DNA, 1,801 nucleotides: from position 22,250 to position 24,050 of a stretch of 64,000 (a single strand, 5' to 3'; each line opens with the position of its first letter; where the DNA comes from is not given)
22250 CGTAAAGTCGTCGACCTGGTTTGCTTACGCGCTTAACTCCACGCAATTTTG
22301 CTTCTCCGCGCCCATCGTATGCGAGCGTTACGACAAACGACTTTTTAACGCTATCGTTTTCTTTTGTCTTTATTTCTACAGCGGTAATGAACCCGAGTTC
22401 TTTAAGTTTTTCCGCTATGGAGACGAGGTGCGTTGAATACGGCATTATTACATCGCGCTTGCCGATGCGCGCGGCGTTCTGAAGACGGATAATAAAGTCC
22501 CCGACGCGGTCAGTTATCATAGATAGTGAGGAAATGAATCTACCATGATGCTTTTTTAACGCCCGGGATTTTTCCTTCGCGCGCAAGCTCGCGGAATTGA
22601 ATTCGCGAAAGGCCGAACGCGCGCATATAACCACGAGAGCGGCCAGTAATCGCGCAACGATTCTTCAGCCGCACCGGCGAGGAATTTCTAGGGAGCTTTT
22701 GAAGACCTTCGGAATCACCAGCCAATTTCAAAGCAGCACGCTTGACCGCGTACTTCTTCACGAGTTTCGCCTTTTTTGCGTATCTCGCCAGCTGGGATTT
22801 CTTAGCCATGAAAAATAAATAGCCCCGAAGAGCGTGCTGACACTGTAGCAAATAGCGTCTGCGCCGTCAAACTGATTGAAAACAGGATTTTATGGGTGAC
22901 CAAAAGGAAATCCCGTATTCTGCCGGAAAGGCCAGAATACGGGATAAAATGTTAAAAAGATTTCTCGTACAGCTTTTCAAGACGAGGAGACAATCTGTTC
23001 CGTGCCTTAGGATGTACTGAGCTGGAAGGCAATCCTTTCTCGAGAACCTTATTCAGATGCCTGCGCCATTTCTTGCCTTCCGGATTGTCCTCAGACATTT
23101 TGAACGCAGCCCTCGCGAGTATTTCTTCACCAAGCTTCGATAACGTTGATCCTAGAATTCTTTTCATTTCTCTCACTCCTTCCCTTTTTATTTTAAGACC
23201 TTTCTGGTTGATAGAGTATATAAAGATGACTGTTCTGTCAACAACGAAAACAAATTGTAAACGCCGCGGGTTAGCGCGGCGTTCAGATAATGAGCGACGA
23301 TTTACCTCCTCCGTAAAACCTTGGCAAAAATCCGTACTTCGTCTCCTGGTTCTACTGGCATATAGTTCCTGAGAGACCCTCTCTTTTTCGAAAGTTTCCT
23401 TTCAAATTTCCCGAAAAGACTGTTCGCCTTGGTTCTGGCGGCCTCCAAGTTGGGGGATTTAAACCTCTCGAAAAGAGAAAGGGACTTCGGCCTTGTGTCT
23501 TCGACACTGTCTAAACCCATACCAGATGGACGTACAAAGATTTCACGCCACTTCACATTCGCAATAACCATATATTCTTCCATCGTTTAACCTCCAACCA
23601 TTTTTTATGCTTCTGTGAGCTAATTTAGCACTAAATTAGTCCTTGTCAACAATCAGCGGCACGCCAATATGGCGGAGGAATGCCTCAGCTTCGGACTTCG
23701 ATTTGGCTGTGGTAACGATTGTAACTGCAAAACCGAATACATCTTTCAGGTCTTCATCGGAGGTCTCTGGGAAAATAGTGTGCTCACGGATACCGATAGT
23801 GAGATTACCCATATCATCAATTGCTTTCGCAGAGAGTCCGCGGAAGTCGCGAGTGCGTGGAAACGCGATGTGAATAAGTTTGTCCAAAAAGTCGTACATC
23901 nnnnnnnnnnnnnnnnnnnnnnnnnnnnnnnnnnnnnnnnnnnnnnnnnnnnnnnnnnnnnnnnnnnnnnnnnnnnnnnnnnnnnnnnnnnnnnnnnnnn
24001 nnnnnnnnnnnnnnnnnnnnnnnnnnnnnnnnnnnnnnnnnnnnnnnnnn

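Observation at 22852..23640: Two SD-bearing small novel genes plus their own hairpin inserted inside the spc ribosomal operon between rplE and rpsN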

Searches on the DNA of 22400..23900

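Call 5: search_rna_families(source=window, start=22400, end=23900, threshold=evalue, max_evalue=1)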
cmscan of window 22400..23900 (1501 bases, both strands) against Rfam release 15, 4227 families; matches with E-value up to 1: 0.
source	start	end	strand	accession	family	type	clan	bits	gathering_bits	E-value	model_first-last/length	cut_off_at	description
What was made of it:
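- Tried and rejected: Rfam, run on both strands of 22400-23900, gave nothing (call 5).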

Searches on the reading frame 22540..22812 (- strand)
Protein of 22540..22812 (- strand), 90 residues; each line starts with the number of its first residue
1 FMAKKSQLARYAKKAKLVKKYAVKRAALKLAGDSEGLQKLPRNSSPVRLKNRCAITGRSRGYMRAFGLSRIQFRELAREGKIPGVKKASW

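Call 3: search_protein_families(library=pfam, proteins=[window:22540-22812:-], max_evalue=1)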
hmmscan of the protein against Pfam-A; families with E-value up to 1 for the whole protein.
window:22540-22812:- (90 aa): 1 family
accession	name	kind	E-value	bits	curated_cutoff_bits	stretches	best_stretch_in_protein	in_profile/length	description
PF00253.27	Ribosomal_S14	-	2.2e-29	101.4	27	1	37-89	2-54/54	Ribosomal protein S14p/S29e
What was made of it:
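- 22540..22809 (-): rpsN (ribosomal protein S14, long form, 89 aa), the first gene of the downstream unit. Pfam Ribosomal_S14 (call 3)
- Checked: rplE is 23636-24178 (Pfam L5 N- and C-terminal domains). rpsN is 22540-22809 (Pfam S14, 89 aa) (call 3).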

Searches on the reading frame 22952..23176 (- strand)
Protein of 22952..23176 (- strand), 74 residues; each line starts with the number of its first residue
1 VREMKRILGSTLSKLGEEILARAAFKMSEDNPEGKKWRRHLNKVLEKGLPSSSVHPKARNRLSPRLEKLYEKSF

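Call 3: search_protein_families(library=pfam, proteins=[window:22952-23170:-], max_evalue=1)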
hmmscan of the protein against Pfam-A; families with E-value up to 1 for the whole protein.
window:22952-23170:- (72 aa): 0 families

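Call 7: find_homologous_proteins(query=window:22952-23170:-, max_evalue=0.01)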
Query window:22952-23170:- (72 aa): 1 proteins with E <= 0.01 among 1 candidates.
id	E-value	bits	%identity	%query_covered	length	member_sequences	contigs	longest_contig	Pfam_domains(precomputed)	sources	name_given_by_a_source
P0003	2.8e-38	146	100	99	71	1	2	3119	-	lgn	-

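Call 9: find_encoding_contigs(protein=P0003, flank=10000)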
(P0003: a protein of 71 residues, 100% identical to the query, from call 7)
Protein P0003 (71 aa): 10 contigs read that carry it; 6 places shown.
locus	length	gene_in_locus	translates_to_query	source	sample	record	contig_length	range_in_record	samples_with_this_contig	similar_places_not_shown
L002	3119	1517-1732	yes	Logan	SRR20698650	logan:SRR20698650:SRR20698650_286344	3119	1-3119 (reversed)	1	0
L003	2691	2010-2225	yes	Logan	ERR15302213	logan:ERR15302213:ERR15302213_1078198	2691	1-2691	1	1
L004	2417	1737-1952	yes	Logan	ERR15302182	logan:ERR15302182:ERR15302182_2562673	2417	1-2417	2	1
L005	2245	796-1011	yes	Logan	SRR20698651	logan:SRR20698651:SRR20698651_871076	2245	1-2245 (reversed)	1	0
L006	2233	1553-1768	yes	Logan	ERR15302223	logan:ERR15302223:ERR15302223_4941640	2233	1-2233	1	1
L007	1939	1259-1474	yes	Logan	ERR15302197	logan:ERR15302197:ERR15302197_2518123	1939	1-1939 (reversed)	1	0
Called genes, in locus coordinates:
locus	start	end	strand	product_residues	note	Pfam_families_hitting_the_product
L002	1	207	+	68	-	?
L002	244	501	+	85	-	PF00467:KOW (weak), PF17136:ribosomal_L24 (weak)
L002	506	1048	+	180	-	PF00281:Ribosomal_L5, PF00673:Ribosomal_L5_C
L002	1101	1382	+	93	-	-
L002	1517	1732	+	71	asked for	-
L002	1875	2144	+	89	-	PF00253:Ribosomal_S14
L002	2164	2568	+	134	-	PF00410:Ribosomal_S8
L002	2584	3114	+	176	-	PF00347:Ribosomal_L6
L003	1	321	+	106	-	?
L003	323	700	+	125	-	PF00238:Ribosomal_L14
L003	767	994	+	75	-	PF17136:ribosomal_L24 (weak)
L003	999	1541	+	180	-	PF00281:Ribosomal_L5, PF00673:Ribosomal_L5_C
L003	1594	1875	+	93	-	-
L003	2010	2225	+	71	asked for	-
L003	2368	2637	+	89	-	PF00253:Ribosomal_S14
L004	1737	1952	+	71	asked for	-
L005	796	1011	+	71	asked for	-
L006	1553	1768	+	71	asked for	-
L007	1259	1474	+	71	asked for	-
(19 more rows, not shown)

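Call 19: search_protein_families(library=phrogs, proteins=[window:22952-23170:-], max_evalue=1)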
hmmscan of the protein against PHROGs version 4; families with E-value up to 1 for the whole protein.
window:22952-23170:- (72 aa): 0 families

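Call 34: find_related_loci(query=window:22952-23170:-, collection=metagenome_contigs, flank=4000)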
Query window:22952-23170:- (72 aa) in metagenome_contigs; peptide patterns used: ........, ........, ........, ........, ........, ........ (x = any residue, [..] = any of these).
600 stretches matched a pattern, but none encodes a relative of the query by tblastn (E <= 1e-3).

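Call 35: find_related_loci(query=window:22952-23170:-, collection=viral_contigs, flank=4000)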
Query window:22952-23170:- (72 aa) in viral_contigs; peptide patterns used: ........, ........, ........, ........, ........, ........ (x = any residue, [..] = any of these).
22 stretches matched a pattern, but none encodes a relative of the query by tblastn (E <= 1e-3).
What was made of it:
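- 22952..23167 (-): ORF-B: 71 aa, basic (pI 10.4), predicted helical, a singleton ORF and probable gene. SD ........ at 23176-23183. No relative anywhere (calls 7, 34, 35).
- No homologue was found in the two protein collections searched (calls 7, 34, 35).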

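Call 39: search_solved_structures(query=window:22952-23170:-, max_evalue=10)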
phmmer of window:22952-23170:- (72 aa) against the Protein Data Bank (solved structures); distinct sequences matched with E-value up to 10: 8.
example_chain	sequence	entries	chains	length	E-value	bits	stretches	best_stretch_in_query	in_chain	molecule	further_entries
9l5s_V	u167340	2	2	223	0.12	16.2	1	11-51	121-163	Putative pre-mRNA splicing protein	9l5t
2g7r_A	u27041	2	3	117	0.14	15.9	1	7-39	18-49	Mucosa-associated lymphoid tissue lymphoma translocation protein 1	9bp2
8far_A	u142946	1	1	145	0.31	14.9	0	5-45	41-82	I432-1-CC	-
8fwd_1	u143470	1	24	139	0.53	14.1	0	5-45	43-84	O43-rpxdoc-EK1_B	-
1ntx_A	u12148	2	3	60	1.3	12.9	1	18-54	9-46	ALPHA-NEUROTOXIN | Short neurotoxin 1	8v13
8r4n_N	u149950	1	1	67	1.6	12.6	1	18-54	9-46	Short neurotoxin 1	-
8cus_A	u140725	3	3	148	1.9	12.4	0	5-45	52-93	I432-1(NaCl) Chain A | I432-1(Imd) Chain A | I432-1-X3 Chain A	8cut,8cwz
6b85_J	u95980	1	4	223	2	12.3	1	5-45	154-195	TMHC4_R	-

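Call 50: predict_structure(protein=window:22952-23170:-)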
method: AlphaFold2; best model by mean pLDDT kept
length: 72 residues; sequences in the alignment: 1
mean_pLDDT: 56.6   pTM: 0.29
mean pLDDT of the five models: 56.6, 56.2, 54.6, 53.1, 52.5
residues with pLDDT >= 90: 0; 70-90: 4; 50-70: 45; < 50: 23
segments of 3 or more residues with pLDDT < 50: 1-9, 49-59
pLDDT, mean of each block of 10 residues (from residue 1): 47 62 61 68 57 48 58 44
secondary structure, 60 per line:
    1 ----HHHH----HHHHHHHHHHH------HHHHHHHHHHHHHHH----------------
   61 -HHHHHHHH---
elements in order: H5-8 H13-23 H30-44 H62-69
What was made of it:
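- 22952..23167 (-): AF2 pLDDT 56.6 (call 50).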

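Call 56: search_protein_families(library=ncbifam, proteins=[window:22952-23170:-], max_evalue=10)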
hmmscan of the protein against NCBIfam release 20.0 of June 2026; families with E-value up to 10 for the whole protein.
window:22952-23170:- (72 aa): 1 family
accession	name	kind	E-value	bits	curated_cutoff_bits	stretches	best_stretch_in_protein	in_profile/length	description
NF051868.1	CellCycRegMopJ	equivalog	0.087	12.6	200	1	7-56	68-117/164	motility/cell cycle regulatory protein MopJ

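Call 57: search_protein_families(library=padloc, proteins=[window:22952-23170:-], max_evalue=10)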
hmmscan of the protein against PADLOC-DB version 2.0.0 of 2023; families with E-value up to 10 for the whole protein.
window:22952-23170:- (72 aa): 0 families

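Call 58: search_protein_families(library=pfam, proteins=[window:22952-23176:-], max_evalue=10)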
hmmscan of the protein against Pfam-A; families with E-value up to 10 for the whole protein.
window:22952-23176:- (74 aa): 0 families
